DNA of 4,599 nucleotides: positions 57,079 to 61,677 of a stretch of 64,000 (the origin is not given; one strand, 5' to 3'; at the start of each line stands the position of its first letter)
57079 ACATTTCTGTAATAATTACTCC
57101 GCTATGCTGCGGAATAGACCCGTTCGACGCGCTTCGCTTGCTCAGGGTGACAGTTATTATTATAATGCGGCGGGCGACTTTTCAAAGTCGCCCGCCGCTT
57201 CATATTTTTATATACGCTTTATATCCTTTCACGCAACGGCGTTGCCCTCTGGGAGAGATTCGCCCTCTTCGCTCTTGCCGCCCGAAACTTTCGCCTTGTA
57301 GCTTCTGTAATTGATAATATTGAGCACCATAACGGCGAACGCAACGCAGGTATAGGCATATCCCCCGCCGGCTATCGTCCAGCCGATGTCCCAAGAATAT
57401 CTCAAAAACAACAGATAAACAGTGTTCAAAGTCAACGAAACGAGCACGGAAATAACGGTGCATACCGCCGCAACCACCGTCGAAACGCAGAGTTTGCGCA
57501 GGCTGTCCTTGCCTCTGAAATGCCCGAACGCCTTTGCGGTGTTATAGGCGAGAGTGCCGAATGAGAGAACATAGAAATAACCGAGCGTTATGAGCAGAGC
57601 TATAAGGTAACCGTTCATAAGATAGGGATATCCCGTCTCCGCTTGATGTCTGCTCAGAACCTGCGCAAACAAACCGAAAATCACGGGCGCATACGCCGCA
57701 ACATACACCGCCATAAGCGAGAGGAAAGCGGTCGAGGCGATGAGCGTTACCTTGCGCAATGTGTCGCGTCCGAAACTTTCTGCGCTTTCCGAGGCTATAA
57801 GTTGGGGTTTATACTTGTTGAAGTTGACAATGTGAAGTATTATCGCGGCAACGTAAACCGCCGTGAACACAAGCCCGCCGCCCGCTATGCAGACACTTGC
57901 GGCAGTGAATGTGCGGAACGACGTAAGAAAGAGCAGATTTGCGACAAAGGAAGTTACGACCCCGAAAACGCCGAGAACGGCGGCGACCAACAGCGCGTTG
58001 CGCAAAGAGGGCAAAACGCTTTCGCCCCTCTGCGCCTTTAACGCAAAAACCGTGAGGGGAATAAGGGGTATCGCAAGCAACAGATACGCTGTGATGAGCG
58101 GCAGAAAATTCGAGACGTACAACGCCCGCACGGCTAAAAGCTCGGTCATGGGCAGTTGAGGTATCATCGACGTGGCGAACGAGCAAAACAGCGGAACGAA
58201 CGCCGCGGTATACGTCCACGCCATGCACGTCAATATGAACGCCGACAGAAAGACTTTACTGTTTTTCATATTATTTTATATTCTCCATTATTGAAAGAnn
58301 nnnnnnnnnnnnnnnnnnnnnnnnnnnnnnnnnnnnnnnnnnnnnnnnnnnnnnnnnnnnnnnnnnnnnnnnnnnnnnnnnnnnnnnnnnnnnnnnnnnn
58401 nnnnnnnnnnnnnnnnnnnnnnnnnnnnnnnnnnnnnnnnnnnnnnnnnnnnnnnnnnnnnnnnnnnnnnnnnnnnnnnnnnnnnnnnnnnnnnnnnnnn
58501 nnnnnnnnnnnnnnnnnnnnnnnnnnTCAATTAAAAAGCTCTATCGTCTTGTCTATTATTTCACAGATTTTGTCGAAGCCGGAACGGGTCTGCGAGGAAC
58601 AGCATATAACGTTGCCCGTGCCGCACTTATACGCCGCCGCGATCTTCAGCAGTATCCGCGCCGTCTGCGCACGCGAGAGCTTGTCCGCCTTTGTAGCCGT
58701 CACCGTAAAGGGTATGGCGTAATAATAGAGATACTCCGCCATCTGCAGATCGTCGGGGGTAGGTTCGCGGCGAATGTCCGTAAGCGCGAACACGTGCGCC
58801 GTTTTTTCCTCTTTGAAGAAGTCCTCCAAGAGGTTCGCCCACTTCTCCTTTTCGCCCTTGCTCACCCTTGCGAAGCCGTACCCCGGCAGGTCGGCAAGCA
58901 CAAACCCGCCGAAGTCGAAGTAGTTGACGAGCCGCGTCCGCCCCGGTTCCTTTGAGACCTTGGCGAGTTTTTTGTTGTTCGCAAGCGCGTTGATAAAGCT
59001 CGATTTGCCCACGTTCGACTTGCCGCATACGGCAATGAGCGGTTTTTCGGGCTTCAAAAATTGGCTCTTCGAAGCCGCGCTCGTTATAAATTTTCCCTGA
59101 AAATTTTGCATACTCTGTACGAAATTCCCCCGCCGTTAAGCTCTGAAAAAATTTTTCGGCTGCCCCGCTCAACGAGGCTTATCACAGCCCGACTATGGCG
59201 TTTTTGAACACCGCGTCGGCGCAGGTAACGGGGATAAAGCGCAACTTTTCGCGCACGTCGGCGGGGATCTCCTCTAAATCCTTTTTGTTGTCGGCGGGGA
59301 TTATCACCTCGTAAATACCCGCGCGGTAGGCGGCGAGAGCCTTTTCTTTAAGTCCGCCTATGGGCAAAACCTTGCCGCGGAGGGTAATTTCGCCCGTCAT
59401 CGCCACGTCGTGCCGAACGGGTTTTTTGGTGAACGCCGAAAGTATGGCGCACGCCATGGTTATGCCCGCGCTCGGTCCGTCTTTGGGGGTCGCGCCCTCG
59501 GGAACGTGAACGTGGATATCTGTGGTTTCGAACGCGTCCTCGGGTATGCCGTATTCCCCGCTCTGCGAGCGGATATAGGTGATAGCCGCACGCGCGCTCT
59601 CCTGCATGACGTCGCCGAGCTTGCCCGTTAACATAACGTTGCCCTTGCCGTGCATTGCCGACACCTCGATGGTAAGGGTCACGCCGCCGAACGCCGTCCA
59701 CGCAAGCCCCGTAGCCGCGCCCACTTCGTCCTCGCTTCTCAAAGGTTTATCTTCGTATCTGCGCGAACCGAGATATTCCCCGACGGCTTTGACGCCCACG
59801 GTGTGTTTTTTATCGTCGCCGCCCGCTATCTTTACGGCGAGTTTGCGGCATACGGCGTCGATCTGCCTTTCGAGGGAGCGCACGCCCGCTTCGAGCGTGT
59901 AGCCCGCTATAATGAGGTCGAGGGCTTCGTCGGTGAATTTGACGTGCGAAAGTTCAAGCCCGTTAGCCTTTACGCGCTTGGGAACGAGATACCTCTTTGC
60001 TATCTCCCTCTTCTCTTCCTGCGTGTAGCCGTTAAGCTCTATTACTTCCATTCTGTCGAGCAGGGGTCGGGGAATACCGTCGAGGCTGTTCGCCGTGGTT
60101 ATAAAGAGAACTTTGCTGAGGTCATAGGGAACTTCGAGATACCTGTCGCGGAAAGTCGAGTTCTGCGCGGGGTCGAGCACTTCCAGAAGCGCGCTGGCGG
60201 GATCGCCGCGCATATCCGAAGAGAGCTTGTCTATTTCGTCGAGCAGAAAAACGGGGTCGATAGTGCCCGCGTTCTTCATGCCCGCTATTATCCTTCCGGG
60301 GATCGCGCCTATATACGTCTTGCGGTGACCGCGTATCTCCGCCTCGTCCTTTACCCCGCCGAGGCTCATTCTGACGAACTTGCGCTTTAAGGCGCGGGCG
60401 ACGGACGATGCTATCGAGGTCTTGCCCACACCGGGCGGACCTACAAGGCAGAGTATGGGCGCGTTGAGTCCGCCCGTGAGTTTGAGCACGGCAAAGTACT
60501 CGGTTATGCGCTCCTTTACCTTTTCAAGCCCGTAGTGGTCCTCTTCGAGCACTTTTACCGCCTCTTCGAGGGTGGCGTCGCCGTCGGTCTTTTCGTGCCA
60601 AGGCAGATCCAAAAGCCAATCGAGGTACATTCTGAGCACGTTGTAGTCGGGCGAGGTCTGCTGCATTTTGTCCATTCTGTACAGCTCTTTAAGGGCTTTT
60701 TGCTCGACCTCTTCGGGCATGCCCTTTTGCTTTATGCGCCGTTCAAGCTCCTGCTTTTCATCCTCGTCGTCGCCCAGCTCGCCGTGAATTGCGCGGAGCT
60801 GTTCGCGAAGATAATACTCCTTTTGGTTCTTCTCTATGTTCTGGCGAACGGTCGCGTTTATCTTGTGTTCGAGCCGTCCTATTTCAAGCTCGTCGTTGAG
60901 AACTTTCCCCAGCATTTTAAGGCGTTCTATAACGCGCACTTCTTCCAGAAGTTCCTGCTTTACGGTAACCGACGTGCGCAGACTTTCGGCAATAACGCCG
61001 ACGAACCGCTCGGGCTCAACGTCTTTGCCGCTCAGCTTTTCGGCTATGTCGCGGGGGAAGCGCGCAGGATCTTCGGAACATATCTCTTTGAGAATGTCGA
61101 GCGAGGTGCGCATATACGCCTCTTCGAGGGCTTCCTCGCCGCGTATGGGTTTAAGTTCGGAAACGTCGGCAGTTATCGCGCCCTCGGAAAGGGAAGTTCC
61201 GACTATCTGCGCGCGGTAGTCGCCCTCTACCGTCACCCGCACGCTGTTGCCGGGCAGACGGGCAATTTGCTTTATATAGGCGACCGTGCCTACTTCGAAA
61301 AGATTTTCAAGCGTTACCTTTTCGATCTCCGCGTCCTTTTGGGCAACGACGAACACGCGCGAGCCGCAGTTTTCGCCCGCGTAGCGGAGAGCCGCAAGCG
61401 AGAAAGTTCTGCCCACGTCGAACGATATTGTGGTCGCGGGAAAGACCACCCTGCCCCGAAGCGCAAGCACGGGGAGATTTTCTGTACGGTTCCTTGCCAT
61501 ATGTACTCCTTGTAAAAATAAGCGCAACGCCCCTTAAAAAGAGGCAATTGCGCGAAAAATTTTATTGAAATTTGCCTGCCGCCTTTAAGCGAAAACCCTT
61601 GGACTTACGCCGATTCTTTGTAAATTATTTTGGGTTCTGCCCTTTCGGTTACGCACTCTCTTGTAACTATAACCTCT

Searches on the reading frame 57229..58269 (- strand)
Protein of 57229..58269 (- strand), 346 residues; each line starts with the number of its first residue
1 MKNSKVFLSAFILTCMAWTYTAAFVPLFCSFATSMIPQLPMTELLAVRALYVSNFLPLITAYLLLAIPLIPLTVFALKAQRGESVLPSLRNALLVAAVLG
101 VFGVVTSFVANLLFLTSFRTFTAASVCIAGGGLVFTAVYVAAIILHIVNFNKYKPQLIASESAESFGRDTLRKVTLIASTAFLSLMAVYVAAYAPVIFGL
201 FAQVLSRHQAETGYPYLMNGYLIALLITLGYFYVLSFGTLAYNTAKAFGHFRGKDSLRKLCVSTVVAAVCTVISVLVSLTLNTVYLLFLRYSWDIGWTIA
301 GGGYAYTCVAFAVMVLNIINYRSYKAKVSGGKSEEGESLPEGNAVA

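Call 23: search_protein_families(library=pfam, proteins=[window:57229-58269:-])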
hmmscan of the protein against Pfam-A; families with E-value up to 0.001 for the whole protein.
window:57229-58269:- (346 aa): 0 families

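Call 54: search_protein_families(library=ncbifam, proteins=[window:57229-58269:-], max_evalue=0.01)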
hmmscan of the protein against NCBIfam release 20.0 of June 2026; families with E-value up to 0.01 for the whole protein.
window:57229-58269:- (346 aa): 0 families

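Call 83: search_solved_structures(query=window:57229-58269:-, max_evalue=0.01)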
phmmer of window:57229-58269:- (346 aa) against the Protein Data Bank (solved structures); distinct sequences matched with E-value up to 0.01: 0.

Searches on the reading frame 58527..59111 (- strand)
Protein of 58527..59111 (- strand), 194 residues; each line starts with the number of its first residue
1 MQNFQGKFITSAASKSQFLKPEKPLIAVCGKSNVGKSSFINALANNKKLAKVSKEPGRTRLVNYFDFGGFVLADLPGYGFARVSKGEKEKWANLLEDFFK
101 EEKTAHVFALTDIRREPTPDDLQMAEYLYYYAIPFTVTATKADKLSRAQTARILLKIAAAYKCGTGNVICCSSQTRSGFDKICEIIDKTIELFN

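Call 53: search_protein_families(library=pfam, proteins=[window:58527-59111:-], max_evalue=0.001)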
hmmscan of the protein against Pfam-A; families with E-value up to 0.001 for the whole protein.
window:58527-59111:- (194 aa): 5 families
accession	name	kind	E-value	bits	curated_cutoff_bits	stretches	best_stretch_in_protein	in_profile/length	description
PF01926.29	MMR_HSR1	-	6e-19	68.7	21.9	1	26-141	2-113/113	50S ribosome-binding GTPase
PF03193.22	RsgA_GTPase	-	1.3e-08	35.3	30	1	24-77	107-167/174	RsgA GTPase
PF02421.24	FeoB_N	-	4.1e-05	23.6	27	1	26-149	3-122/156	Ferrous iron transport protein B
PF00350.29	Dynamin_N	-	0.00019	22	27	0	26-49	1-24/168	Dynamin family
PF13238.12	AAA_18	-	0.00049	21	29.4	1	26-139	1-99/128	AAA domain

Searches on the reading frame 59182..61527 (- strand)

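Call 53: search_protein_families(library=pfam, proteins=[window:59182-61527:-], max_evalue=0.001)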
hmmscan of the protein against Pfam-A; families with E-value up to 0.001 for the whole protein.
window:59182-61527:- (781 aa): 10 families
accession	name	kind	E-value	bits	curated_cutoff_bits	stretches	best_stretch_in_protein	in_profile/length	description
PF05362.19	Lon_C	-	1.8e-89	299.2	21.1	1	577-779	2-204/205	Lon protease (S16) C-terminal proteolytic domain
PF02190.22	LON_substr_bdg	-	9.6e-36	124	28.7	1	17-211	1-199/200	ATP-dependent protease La (LON) substrate-binding domain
PF00004.35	AAA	-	2.2e-24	86.8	21.2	1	359-497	1-127/131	ATPase family associated with various cellular activities (AAA)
PF22667.2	Lon_lid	-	4.2e-21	74.8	27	1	520-574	1-55/57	Lon protease AAA+ ATPase lid domain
PF13541.12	ChlI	-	6.1e-10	39.5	27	1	620-747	1-121/121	Subunit ChlI of Mg-chelatase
PF07728.20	AAA_5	-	3.3e-09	37.3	22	1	359-492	2-138/139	AAA domain (dynein-related subfamily)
PF13191.12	AAA_16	-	2.3e-05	25.4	32.6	1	335-390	6-52/167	AAA ATPase domain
PF08298.17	AAA_PrkA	-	2.7e-05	23.9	25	1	328-383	58-112/358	PrkA AAA domain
PF07724.20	AAA_2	-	7.8e-05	23.2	27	1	361-480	8-124/166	AAA domain (Cdc48 subfamily)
PF13401.12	AAA_22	-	0.00033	21.4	27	0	356-436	5-97/130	AAA domain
